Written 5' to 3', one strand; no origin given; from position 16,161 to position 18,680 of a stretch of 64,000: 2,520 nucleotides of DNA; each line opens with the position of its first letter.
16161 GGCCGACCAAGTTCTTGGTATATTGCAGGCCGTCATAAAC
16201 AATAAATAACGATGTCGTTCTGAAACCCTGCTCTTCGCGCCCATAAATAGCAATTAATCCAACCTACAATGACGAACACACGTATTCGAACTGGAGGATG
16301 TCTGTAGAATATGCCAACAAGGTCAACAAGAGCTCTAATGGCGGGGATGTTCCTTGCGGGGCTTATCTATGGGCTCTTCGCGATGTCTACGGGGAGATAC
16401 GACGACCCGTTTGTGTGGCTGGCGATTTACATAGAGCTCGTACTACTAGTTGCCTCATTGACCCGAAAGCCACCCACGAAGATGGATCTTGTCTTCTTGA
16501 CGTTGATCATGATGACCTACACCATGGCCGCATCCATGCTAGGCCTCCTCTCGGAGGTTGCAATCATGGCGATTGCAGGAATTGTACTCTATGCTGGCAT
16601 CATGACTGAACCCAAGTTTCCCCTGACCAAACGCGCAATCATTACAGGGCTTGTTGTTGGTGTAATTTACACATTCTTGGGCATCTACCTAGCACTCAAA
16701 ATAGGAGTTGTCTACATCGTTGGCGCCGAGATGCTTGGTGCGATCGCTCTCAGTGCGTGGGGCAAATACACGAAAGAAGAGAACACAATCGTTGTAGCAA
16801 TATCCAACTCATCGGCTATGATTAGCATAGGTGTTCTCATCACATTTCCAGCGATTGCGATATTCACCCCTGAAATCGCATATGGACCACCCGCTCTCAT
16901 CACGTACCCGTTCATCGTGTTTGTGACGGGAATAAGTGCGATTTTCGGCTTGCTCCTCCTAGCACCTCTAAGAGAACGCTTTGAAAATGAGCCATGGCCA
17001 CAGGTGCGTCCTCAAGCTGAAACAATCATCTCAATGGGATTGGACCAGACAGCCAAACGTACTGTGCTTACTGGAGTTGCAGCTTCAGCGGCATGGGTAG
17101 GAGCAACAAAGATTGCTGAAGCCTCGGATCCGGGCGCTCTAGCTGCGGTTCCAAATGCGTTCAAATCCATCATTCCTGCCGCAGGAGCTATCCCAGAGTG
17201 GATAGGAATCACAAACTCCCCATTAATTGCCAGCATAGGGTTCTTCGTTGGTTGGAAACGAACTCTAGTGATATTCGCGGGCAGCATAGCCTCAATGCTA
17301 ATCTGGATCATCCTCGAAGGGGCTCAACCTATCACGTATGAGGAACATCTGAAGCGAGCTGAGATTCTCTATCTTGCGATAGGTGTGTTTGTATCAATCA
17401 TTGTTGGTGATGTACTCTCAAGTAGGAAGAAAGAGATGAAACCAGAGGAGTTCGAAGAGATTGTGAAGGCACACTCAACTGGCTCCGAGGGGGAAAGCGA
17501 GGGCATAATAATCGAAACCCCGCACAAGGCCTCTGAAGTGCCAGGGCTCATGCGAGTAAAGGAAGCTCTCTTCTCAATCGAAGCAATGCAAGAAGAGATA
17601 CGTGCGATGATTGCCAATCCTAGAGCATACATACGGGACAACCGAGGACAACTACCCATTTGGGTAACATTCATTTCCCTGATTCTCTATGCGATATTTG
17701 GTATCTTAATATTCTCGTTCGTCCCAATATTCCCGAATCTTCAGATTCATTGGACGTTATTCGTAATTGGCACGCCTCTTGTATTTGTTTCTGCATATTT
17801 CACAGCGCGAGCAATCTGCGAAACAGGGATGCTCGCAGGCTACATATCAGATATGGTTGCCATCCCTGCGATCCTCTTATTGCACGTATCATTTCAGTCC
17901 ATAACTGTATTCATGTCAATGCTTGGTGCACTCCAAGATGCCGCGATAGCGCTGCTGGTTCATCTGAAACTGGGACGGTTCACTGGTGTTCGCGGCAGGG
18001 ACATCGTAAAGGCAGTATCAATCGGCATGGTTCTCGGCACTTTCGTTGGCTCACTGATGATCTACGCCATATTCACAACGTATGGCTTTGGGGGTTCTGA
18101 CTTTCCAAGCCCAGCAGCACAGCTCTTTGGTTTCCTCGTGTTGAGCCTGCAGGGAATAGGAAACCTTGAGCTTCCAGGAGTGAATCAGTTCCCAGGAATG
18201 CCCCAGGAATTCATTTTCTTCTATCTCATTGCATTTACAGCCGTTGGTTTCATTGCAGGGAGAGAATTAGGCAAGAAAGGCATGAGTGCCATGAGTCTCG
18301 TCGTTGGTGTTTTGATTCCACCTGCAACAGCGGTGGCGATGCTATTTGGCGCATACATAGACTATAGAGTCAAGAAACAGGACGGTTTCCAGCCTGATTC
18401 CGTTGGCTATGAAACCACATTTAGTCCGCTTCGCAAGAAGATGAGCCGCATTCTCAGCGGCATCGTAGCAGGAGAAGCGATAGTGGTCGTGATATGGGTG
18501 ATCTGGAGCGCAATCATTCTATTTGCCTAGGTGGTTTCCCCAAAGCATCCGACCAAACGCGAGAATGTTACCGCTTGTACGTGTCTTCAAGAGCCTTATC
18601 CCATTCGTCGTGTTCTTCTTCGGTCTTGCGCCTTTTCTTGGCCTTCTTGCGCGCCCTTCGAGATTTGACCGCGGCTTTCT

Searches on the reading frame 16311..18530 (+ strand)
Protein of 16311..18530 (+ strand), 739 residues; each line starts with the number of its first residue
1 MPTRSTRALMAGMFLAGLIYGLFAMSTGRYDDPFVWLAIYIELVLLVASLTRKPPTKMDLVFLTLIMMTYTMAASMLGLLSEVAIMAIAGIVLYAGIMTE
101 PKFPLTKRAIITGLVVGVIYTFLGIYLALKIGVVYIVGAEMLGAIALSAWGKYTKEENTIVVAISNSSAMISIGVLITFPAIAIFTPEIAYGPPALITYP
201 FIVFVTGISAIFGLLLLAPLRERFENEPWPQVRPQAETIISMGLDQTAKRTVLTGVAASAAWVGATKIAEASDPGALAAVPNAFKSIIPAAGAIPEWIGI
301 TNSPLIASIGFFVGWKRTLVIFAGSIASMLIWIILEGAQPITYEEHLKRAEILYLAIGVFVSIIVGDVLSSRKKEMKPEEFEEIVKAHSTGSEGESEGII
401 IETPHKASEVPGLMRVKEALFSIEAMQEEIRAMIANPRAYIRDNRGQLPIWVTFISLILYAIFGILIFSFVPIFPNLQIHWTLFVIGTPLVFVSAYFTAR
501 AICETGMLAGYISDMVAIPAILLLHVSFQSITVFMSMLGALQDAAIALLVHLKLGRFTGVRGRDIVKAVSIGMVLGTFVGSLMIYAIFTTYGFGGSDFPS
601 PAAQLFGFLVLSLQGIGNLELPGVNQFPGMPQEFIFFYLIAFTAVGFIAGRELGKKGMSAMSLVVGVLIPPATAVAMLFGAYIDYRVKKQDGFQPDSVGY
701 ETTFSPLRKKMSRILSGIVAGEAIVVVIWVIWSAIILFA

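Call 12: search_protein_families(library=pfam, proteins=[window:16311-18530:+], max_evalue=0.01)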
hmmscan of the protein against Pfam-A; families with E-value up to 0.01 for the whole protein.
window:16311-18530:+ (739 aa): 1 family
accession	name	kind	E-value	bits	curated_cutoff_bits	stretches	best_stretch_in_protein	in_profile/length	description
PF03169.20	OPT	-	1.3e-28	100.5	25.8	2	413-731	315-621/623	OPT oligopeptide transporter protein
